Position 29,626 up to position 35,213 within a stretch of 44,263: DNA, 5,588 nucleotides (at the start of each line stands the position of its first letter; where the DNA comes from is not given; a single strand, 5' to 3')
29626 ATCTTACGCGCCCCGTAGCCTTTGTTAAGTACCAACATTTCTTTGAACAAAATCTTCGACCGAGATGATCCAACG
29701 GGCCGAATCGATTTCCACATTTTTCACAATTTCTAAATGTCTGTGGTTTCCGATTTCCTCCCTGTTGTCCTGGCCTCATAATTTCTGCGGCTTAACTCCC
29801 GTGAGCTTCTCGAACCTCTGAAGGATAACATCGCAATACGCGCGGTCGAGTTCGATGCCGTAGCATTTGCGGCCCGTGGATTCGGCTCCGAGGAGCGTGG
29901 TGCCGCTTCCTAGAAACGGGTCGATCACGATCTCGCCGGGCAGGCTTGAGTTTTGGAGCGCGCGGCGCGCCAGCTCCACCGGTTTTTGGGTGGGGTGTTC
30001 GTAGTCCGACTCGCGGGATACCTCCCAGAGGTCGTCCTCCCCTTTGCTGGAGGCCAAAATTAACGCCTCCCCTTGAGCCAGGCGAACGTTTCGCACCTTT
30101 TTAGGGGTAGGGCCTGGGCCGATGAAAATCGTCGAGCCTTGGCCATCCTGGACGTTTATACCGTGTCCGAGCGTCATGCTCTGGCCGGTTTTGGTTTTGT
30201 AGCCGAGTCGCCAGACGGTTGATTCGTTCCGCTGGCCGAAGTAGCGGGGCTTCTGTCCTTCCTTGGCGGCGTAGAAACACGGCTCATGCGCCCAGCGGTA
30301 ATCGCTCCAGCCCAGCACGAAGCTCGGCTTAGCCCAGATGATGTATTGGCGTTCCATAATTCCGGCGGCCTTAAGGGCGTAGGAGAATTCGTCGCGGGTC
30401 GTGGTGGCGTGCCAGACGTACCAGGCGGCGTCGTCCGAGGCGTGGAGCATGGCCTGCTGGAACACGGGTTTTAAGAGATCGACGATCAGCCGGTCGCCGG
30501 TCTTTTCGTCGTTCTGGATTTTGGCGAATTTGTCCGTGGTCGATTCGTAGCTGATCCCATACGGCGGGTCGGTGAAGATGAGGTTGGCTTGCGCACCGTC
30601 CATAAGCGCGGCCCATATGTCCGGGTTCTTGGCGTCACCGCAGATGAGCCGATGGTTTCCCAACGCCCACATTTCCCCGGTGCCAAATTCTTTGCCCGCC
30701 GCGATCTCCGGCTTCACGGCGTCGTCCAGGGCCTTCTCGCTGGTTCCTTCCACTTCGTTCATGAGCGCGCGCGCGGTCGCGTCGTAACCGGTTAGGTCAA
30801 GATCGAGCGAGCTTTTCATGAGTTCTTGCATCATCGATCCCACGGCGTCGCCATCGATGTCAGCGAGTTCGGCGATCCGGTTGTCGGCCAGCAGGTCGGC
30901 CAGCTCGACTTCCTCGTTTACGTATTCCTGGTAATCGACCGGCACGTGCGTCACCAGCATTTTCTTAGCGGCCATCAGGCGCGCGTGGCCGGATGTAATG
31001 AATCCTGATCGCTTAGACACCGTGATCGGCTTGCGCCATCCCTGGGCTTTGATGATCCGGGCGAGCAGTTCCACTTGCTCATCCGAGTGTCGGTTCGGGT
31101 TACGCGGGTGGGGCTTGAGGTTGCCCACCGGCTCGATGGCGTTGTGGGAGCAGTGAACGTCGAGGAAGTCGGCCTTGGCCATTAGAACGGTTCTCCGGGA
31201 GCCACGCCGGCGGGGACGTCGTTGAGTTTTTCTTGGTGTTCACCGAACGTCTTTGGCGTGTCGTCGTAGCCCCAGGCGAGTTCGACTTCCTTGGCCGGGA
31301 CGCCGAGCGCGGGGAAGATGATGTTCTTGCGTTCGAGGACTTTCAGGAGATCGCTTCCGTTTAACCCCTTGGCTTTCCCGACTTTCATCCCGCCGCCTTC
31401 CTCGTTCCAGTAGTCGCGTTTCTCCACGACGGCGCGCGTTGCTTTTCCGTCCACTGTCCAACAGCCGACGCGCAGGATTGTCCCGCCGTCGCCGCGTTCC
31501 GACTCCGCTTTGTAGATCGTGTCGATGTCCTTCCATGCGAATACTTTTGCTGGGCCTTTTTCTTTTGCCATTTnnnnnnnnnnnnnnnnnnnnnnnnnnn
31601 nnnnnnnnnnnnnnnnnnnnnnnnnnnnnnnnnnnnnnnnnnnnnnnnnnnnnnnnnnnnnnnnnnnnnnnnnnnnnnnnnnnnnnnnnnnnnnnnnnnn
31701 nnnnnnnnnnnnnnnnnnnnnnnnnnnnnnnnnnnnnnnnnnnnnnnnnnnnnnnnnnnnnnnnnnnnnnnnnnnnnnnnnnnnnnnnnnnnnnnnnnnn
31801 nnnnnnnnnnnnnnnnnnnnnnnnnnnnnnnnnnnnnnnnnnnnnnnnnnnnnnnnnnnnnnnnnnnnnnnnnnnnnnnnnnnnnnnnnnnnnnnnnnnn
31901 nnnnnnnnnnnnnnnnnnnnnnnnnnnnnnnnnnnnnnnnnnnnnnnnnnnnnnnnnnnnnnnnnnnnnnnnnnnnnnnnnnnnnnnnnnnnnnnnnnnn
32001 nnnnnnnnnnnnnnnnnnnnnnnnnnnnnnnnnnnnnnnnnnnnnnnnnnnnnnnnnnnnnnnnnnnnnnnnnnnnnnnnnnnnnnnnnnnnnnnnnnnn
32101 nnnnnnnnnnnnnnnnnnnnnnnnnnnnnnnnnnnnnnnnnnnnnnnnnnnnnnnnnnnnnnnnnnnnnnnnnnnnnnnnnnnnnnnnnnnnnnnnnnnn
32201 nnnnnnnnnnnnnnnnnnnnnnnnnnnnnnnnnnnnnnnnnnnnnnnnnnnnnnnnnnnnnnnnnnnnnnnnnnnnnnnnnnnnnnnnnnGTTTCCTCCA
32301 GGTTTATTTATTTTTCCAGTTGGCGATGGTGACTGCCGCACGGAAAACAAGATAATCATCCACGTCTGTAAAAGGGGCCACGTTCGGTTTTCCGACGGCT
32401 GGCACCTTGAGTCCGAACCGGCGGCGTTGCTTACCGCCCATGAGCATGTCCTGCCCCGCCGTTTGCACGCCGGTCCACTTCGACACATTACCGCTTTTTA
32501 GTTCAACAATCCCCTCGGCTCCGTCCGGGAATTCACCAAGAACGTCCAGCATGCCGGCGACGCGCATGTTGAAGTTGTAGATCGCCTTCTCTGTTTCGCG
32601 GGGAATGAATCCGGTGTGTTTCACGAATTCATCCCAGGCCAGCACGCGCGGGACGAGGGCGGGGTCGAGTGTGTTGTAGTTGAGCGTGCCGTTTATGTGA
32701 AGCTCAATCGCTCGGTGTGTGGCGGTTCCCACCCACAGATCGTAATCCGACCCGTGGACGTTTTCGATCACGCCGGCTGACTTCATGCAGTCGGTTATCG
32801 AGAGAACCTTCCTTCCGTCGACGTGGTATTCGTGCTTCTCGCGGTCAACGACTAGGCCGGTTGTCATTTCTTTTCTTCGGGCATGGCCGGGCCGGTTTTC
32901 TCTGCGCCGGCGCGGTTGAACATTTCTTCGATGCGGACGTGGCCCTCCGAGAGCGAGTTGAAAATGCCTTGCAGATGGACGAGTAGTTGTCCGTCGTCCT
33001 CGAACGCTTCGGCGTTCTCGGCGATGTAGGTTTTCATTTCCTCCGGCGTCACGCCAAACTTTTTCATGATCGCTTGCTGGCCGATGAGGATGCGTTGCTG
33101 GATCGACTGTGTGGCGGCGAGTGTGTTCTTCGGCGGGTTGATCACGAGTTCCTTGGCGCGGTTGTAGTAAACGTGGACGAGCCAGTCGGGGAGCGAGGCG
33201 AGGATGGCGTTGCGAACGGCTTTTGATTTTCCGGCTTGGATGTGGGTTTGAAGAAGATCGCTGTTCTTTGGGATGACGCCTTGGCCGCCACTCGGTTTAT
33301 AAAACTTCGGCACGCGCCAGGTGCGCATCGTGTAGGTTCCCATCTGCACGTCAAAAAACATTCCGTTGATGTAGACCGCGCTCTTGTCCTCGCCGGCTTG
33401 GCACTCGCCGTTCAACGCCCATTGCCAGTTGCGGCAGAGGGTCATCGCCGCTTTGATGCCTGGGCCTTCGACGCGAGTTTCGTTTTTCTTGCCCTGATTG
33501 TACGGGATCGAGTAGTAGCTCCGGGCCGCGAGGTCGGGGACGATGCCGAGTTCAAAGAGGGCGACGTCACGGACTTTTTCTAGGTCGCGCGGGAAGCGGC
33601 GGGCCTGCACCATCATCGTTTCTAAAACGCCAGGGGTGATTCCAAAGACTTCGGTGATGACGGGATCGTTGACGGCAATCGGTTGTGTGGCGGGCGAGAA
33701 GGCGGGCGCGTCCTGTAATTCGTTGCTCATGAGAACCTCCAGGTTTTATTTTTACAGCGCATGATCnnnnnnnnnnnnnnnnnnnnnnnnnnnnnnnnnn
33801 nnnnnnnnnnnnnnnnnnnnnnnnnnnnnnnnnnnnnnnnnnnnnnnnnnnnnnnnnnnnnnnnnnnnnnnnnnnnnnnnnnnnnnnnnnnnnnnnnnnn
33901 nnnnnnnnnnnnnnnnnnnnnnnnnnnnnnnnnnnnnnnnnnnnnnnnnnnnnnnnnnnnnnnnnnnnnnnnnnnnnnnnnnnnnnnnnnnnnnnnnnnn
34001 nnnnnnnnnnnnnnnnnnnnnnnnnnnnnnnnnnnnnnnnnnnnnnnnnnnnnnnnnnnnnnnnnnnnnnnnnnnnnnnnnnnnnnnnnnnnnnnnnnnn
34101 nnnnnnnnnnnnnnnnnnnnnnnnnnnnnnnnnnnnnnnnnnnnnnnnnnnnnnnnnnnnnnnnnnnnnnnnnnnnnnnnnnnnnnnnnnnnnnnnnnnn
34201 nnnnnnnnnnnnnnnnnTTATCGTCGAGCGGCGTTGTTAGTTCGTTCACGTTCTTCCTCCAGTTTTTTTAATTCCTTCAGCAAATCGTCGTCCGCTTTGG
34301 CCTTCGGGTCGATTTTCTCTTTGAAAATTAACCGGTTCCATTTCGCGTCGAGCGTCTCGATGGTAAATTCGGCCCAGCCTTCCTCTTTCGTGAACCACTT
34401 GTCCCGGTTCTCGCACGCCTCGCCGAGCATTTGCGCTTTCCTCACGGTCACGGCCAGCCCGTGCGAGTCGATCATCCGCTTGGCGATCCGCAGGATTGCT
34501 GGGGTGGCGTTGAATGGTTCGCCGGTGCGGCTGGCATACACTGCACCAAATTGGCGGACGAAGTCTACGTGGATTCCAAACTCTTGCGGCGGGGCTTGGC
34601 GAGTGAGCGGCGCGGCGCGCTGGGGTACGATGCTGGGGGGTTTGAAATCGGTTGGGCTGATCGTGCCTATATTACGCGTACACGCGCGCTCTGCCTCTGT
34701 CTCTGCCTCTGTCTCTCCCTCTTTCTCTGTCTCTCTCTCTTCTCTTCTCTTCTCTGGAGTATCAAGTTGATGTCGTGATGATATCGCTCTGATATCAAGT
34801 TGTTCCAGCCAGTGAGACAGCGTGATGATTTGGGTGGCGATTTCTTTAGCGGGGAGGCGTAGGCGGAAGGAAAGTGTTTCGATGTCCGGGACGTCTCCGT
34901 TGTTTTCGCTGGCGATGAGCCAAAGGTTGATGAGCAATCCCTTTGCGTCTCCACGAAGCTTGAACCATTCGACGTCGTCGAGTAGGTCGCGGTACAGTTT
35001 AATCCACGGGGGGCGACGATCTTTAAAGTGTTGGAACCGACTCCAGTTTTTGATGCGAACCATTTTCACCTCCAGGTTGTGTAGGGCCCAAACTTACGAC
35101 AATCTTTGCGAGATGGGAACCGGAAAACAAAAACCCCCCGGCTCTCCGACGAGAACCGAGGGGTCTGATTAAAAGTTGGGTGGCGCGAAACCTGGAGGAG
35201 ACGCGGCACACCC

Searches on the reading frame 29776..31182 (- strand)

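Call 77: search_protein_families(library=pfam, proteins=[window:29776-31182:-], max_evalue=0.001)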
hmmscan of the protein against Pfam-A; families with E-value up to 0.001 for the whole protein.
window:29776-31182:- (468 aa): 2 families
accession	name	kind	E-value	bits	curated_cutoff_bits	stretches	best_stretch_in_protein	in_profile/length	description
PF01555.25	N6_N4_Mtase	-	4e-30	105.9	26.7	1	200-453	2-219/221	DNA methylase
PF03602.21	Cons_hypoth95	-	0.00096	19.3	24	0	409-461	35-88/182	Conserved hypothetical protein 95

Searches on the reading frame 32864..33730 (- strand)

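Call 69: search_protein_families(library=pfam, proteins=[window:32864-33730:-], max_evalue=0.01)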
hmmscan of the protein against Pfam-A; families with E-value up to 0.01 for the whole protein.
window:32864-33730:- (288 aa): 0 families

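Call 70: search_protein_families(library=phrogs, proteins=[window:32864-33730:-], max_evalue=0.001)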
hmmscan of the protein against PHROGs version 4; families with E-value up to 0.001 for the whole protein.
window:32864-33730:- (288 aa): 1 family
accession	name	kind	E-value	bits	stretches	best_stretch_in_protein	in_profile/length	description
phrog_3657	-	unknown function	6.7e-25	88.7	1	37-280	35-262/289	-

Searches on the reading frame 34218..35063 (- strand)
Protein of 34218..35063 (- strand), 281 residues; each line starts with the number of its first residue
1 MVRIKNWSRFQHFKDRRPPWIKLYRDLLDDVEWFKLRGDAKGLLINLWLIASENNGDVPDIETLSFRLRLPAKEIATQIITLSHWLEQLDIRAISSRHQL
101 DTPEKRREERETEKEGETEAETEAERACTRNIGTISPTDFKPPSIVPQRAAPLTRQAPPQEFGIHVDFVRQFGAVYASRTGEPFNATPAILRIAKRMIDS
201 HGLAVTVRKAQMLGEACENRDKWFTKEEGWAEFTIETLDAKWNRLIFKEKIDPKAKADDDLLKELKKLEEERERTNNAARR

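Call 69: search_protein_families(library=pfam, proteins=[window:34218-35063:-], max_evalue=0.01)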
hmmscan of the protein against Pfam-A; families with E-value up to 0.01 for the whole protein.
window:34218-35063:- (281 aa): 0 families

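Call 70: search_protein_families(library=phrogs, proteins=[window:34218-35063:-], max_evalue=0.001)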
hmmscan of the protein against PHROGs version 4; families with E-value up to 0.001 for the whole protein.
window:34218-35063:- (281 aa): 2 families
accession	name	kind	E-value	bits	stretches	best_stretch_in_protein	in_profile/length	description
phrog_26426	-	DNA, RNA and nucleotide metabolism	1.4e-13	51.9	1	4-125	5-127/272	replication protein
phrog_186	-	DNA, RNA and nucleotide metabolism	0.00088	20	1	14-82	16-86/308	DnaD-like helicase loader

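Call 95: search_protein_families(library=padloc, proteins=[window:34218-35063:-], max_evalue=0.1)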
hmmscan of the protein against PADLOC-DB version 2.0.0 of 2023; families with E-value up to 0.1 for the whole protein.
window:34218-35063:- (281 aa): 0 families
